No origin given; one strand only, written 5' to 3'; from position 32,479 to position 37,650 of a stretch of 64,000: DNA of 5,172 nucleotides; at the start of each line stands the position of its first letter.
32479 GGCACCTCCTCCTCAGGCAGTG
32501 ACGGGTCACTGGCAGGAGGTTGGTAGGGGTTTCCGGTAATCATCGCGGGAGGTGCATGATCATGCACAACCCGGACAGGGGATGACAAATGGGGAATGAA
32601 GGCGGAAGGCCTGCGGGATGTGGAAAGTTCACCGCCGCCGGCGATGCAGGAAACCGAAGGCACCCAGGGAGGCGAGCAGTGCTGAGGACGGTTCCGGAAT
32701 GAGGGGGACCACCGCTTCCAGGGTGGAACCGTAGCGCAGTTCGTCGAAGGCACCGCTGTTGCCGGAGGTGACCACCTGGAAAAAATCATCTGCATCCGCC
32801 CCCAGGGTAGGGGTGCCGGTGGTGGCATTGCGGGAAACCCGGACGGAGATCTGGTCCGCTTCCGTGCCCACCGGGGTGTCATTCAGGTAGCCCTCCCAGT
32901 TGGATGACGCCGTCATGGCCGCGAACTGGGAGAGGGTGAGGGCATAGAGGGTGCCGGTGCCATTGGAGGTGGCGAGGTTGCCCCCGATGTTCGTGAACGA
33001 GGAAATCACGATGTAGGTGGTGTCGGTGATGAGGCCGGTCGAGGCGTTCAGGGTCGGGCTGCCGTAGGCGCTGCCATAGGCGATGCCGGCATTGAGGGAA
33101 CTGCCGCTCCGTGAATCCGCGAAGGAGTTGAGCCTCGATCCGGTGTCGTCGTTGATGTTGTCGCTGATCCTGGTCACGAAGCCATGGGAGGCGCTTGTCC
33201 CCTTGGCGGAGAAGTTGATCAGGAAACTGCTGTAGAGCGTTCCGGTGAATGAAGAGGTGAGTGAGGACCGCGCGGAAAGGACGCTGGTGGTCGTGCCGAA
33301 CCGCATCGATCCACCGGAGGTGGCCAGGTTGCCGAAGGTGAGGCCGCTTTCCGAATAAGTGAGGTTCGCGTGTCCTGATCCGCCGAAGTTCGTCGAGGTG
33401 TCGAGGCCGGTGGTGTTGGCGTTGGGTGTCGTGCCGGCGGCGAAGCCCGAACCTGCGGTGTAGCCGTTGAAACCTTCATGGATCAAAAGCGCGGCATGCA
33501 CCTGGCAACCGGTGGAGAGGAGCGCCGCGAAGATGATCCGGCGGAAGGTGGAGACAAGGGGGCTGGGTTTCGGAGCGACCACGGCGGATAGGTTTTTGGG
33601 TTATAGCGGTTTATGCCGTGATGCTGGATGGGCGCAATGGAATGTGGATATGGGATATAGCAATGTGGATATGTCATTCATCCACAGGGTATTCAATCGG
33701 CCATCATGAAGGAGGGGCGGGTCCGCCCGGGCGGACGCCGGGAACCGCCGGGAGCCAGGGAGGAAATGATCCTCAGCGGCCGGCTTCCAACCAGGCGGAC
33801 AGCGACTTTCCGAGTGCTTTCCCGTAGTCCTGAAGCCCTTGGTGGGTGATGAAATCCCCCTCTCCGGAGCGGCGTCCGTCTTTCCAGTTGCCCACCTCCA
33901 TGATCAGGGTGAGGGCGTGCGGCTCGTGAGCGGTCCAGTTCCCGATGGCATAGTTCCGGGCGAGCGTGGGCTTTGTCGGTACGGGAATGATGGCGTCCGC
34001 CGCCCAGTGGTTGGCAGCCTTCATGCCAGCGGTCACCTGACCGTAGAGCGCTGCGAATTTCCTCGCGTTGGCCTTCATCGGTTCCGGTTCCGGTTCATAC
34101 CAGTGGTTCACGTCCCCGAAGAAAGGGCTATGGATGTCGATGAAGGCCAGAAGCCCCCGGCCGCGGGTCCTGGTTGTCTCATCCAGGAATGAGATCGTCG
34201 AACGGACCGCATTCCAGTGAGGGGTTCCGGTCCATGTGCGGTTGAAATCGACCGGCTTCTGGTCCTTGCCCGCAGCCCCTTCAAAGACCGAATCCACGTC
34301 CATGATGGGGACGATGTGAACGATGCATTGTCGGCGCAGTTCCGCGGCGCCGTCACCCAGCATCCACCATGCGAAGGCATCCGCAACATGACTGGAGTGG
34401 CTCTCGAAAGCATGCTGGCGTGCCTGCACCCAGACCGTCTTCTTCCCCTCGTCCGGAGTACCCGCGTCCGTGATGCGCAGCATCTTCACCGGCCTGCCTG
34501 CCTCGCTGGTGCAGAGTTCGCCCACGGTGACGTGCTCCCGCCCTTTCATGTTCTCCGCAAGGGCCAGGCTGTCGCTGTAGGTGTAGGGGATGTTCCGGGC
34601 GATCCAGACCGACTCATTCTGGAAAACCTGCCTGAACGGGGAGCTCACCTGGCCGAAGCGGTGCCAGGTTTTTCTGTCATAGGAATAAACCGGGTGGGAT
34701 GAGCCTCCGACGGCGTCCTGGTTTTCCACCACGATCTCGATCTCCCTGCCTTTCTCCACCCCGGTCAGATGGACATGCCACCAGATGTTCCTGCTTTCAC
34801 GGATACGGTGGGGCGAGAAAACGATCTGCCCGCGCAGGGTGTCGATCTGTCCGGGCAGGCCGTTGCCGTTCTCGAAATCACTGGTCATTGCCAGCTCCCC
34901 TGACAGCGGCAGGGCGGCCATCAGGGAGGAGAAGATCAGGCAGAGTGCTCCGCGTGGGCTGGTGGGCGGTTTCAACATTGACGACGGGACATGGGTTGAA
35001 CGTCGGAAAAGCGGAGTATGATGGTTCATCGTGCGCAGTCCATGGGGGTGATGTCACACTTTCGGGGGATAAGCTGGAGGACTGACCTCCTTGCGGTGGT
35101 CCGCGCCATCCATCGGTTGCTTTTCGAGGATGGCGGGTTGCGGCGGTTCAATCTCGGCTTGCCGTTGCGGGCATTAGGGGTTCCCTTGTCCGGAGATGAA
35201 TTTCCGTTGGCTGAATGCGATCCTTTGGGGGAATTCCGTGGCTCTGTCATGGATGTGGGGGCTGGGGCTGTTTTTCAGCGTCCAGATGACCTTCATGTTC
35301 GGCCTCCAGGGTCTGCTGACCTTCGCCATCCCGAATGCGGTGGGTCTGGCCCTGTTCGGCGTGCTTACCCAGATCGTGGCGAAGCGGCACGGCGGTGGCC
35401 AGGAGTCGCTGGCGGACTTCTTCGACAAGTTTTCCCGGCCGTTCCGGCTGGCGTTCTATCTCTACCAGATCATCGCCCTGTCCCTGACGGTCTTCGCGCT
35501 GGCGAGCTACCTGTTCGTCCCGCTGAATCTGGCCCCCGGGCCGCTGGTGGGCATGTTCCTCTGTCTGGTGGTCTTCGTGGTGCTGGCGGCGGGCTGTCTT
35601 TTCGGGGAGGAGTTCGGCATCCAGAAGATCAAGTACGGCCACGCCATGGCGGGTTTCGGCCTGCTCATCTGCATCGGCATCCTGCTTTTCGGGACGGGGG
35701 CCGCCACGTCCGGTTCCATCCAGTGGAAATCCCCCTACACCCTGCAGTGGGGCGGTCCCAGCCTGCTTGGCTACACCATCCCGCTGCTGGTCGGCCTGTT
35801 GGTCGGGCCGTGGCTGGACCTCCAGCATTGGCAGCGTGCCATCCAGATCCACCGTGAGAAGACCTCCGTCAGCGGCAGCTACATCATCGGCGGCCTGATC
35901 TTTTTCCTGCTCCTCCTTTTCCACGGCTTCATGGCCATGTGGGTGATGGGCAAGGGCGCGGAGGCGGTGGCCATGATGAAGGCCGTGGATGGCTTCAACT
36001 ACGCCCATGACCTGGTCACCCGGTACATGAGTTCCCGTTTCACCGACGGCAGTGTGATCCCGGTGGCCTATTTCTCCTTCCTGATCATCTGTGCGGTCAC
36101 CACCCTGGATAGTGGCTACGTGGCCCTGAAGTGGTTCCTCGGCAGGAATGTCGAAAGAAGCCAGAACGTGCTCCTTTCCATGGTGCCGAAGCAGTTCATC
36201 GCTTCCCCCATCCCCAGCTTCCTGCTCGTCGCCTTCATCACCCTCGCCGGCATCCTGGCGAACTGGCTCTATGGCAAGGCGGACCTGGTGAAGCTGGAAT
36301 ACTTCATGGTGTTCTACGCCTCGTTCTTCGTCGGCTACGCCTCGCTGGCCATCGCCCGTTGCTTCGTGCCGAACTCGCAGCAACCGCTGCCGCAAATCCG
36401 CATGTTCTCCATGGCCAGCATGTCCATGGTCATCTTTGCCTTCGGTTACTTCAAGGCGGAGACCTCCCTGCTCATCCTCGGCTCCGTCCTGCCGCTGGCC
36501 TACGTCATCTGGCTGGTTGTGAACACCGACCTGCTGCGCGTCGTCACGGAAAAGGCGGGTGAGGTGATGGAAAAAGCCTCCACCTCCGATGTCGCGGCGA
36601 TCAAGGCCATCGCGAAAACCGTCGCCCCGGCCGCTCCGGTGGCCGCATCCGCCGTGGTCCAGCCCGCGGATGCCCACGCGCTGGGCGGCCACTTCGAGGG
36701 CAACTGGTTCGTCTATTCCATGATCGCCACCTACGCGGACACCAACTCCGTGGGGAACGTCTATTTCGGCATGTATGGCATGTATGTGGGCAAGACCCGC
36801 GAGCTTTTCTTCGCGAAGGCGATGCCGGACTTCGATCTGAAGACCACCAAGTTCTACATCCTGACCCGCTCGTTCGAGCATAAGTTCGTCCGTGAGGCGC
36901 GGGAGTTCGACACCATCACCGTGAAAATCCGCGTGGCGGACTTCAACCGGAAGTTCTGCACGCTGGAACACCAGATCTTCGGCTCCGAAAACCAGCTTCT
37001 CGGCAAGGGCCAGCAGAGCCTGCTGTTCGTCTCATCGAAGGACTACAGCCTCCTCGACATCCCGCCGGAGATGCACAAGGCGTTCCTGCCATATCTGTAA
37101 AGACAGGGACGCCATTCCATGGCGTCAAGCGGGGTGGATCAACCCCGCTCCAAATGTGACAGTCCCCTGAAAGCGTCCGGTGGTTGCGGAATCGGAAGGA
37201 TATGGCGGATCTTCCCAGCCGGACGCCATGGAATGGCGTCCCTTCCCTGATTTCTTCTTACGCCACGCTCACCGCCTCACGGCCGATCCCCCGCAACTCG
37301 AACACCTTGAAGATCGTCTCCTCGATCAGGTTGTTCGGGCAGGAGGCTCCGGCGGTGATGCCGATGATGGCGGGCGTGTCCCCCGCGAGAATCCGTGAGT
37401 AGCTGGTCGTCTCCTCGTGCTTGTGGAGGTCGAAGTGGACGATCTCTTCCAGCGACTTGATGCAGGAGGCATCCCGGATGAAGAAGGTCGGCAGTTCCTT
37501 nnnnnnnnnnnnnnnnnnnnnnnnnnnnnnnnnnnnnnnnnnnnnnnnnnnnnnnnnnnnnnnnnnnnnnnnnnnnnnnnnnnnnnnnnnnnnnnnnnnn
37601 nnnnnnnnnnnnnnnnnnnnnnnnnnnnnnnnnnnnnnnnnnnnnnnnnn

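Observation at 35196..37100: Solute-symporter-like permease fused to an enediyne-PKS-type thioesterase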

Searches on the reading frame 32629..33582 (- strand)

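Call 10: search_protein_families(library=pfam, proteins=[window:32629-33582:-], max_evalue=0.001)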
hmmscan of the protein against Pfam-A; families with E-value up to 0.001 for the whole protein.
window:32629-33582:- (317 aa): 1 family
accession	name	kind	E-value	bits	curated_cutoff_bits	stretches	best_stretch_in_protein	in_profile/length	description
PF07589.16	PEP-CTERM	-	0.00021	21.7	20.7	1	295-317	2-24/24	PEP-CTERM motif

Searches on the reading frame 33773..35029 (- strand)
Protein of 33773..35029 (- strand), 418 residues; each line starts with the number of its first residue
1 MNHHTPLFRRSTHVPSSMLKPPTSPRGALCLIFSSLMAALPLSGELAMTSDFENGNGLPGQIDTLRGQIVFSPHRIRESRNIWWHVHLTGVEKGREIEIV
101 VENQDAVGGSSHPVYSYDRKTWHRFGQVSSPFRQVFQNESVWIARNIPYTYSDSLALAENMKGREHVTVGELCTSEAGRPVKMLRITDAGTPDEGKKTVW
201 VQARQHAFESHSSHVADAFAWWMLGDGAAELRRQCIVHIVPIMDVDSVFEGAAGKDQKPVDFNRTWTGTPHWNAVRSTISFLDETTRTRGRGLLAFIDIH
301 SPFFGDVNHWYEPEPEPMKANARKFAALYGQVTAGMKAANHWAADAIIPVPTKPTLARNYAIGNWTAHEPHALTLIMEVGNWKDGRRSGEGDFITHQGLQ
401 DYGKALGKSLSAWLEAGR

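Call 10: search_protein_families(library=pfam, proteins=[window:33773-35029:-], max_evalue=0.001)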
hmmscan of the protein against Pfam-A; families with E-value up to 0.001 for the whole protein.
window:33773-35029:- (418 aa): 2 families
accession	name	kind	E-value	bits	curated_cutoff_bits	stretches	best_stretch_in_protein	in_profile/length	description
PF00246.29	Peptidase_M14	-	2.8e-09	37.5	21.6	1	166-252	15-107/286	Zinc carboxypeptidase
PF18027.6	Pepdidase_M14_N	-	0.00089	19.8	23.2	0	50-126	3-83/107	Cytosolic carboxypeptidase N-terminal domain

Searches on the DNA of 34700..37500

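Call 89: search_rna_families(source=window, start=34700, end=37500, threshold=evalue, max_evalue=1)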
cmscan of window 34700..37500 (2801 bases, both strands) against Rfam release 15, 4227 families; matches with E-value up to 1: 1.
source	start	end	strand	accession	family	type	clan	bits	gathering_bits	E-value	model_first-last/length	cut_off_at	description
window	35939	36017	+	RF01134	sR30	Gene; snRNA; snoRNA; CD-box;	-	16.1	38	0.66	1-57/57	no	Small nucleolar RNA sR30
